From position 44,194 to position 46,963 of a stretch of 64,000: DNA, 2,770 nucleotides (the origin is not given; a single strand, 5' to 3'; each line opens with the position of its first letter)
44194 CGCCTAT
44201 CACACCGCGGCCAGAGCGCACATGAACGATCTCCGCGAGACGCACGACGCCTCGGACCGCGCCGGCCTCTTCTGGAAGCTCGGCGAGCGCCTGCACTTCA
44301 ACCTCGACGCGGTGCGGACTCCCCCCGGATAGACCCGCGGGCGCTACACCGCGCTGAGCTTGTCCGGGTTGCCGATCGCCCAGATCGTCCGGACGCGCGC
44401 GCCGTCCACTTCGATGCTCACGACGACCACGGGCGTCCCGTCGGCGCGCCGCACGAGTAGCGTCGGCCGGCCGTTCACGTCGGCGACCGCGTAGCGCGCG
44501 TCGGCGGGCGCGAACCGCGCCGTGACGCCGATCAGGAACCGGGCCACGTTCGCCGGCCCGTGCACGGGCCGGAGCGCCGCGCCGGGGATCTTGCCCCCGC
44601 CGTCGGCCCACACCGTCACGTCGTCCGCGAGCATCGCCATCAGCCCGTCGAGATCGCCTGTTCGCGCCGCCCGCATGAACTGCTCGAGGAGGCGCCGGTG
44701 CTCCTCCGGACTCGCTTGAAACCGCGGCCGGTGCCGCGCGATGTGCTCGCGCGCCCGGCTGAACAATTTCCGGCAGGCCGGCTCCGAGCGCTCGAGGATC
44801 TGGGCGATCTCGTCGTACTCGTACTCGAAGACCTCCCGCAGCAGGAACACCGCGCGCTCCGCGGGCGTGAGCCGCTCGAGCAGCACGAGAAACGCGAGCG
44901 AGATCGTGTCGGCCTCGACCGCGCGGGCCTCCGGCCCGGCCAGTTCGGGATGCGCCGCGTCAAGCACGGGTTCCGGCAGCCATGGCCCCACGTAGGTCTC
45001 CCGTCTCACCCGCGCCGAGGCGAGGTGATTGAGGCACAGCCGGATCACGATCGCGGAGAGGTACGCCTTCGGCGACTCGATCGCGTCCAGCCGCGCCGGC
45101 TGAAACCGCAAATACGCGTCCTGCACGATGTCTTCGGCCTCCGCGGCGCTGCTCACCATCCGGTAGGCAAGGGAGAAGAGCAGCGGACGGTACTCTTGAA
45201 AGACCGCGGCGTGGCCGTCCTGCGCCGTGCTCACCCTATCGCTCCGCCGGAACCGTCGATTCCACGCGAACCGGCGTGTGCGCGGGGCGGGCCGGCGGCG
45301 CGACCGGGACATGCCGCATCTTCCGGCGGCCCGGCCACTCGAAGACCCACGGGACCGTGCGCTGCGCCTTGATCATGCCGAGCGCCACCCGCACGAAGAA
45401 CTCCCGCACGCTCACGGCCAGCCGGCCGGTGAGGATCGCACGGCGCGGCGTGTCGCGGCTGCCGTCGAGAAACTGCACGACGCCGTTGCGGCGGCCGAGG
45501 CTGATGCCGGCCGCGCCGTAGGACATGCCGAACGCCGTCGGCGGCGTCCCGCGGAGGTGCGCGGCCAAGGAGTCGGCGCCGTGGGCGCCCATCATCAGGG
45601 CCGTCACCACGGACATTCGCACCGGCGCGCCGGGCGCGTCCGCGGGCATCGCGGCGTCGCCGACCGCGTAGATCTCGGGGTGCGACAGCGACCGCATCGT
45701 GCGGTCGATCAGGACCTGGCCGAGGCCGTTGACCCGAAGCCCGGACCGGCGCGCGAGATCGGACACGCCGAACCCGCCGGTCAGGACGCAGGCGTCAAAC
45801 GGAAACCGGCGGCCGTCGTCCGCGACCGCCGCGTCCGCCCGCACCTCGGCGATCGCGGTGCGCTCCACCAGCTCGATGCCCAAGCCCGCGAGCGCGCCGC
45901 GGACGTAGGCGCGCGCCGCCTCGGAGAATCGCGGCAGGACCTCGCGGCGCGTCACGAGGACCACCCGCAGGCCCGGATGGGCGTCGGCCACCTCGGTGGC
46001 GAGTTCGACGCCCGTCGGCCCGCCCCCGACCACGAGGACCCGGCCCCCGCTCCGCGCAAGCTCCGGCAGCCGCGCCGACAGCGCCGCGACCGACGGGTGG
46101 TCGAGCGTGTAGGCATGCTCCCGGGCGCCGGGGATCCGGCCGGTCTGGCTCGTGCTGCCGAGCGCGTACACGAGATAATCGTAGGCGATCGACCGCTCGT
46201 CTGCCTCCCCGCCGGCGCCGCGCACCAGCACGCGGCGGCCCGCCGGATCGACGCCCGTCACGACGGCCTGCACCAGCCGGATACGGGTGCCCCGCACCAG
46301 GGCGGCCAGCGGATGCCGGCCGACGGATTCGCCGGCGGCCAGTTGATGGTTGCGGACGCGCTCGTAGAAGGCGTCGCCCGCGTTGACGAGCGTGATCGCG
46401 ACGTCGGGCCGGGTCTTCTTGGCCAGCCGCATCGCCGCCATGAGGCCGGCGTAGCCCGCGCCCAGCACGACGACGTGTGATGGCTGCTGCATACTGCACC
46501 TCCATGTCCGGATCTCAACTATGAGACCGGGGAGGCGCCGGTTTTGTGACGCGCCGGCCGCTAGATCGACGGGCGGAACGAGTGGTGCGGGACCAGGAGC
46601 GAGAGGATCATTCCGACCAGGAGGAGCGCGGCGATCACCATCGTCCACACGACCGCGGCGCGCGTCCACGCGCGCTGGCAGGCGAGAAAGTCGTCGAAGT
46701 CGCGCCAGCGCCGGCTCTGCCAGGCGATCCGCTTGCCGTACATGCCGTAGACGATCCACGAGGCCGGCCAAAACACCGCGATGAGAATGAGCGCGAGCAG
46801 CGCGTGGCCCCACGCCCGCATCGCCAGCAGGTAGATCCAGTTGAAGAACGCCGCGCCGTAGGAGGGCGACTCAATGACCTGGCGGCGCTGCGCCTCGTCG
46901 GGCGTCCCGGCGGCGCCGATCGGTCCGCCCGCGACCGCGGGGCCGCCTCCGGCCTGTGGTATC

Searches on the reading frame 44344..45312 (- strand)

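Call 31: search_protein_families(library=pfam, proteins=[window:44344-45312:-], max_evalue=0.01)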
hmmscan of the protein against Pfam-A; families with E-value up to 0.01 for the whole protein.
window:44344-45312:- (322 aa): 6 families
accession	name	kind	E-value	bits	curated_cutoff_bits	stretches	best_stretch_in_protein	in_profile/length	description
PF08281.18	Sigma70_r4_2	-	1.1e-14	54.2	25.7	1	140-191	3-54/54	Sigma-70, region 4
PF04542.20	Sigma70_r2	-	2.1e-14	53.5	24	1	38-101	2-69/71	Sigma-70 region 2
PF12680.13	SnoaL_2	-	3.2e-06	28.1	27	1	210-297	2-69/102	SnoaL-like domain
PF22233.2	PhyR_sigma-like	-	4.8e-06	26.7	27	1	145-193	1-49/50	Response regulator PhyR, sigma-like domain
PF04545.22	Sigma70_r4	-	6.2e-05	22.9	24.1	1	144-191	1-48/50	Sigma-70, region 4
PF14534.12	DUF4440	-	0.0048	17.8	25.2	0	207-240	3-36/107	Domain of unknown function (DUF4440)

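Call 72: search_protein_families(library=padloc, proteins=[window:44344-45312:-], max_evalue=0.001)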
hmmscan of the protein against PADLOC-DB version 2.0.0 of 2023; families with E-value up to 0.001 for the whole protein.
window:44344-45312:- (322 aa): 0 families

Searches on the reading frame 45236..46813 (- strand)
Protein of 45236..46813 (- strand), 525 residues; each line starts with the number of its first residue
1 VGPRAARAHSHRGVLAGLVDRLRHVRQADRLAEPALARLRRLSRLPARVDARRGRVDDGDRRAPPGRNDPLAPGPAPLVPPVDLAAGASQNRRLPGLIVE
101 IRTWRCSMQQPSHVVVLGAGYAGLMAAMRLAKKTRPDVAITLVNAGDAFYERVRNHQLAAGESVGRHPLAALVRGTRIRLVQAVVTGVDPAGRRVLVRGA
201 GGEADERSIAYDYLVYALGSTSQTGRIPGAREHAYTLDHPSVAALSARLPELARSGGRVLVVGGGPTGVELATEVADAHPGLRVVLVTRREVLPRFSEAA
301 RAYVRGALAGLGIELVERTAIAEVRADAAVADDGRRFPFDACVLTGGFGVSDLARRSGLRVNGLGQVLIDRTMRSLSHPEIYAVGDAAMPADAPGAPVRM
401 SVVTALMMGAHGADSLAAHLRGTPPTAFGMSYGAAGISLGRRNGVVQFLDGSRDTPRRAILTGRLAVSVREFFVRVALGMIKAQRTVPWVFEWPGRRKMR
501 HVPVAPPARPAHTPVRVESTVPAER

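Call 31: search_protein_families(library=pfam, proteins=[window:45236-46813:-], max_evalue=0.01)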
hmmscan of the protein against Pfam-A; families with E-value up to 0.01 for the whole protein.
window:45236-46813:- (525 aa): 14 families
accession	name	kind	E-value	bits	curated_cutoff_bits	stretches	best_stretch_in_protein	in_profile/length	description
PF07992.20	Pyr_redox_2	-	1.2e-41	143.5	26.1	1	113-409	2-291/291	Pyridine nucleotide-disulphide oxidoreductase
PF00070.33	Pyr_redox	-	1.7e-11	44.9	22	1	258-328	1-70/82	Pyridine nucleotide-disulphide oxidoreductase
PF05834.18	Lycopene_cycl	-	2e-08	34.2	23.4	1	259-291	2-34/380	Lycopene cyclase protein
PF13454.12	NAD_binding_9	-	1.1e-06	29.2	21.8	0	115-147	1-33/155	FAD-NAD(P)-binding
PF01946.23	Thi4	-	1.1e-06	28.5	26.2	0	112-144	18-48/235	Thi4 family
PF01266.30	DAO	-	1.7e-06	28.3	27.9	1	113-147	1-32/353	FAD dependent oxidoreductase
PF03486.20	HI0933_like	-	8.8e-06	25.8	50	1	113-135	2-24/244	HI0933-like protein Rossmann domain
PF00890.30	FAD_binding_2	-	8.9e-06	25.6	20.4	1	113-140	1-27/414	FAD binding domain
PF13738.12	Pyr_redox_3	-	1.1e-05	25.3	30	1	255-385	163-305/305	Pyridine nucleotide-disulphide oxidoreductase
PF13450.12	NAD_binding_8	-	4.9e-05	24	21.9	0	116-143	1-25/68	NAD(P)-binding Rossmann-like domain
PF01494.25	FAD_binding_3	-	4.9e-05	23.2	22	0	259-297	4-40/349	FAD binding domain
PF04820.20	Trp_halogenase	-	5.9e-05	22.5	21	0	114-146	2-35/458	Tryptophan halogenase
PF01134.28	GIDA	-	0.0015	18.1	22.1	0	114-134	2-22/391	Glucose inhibited division protein A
PF13434.12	Lys_Orn_oxgnase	-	0.0043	16.7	21.3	0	251-293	184-225/339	L-lysine 6-monooxygenase/L-ornithine 5-monooxygenase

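Call 72: search_protein_families(library=padloc, proteins=[window:45236-46813:-], max_evalue=0.001)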
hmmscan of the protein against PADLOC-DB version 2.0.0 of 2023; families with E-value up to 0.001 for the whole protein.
window:45236-46813:- (525 aa): 0 families
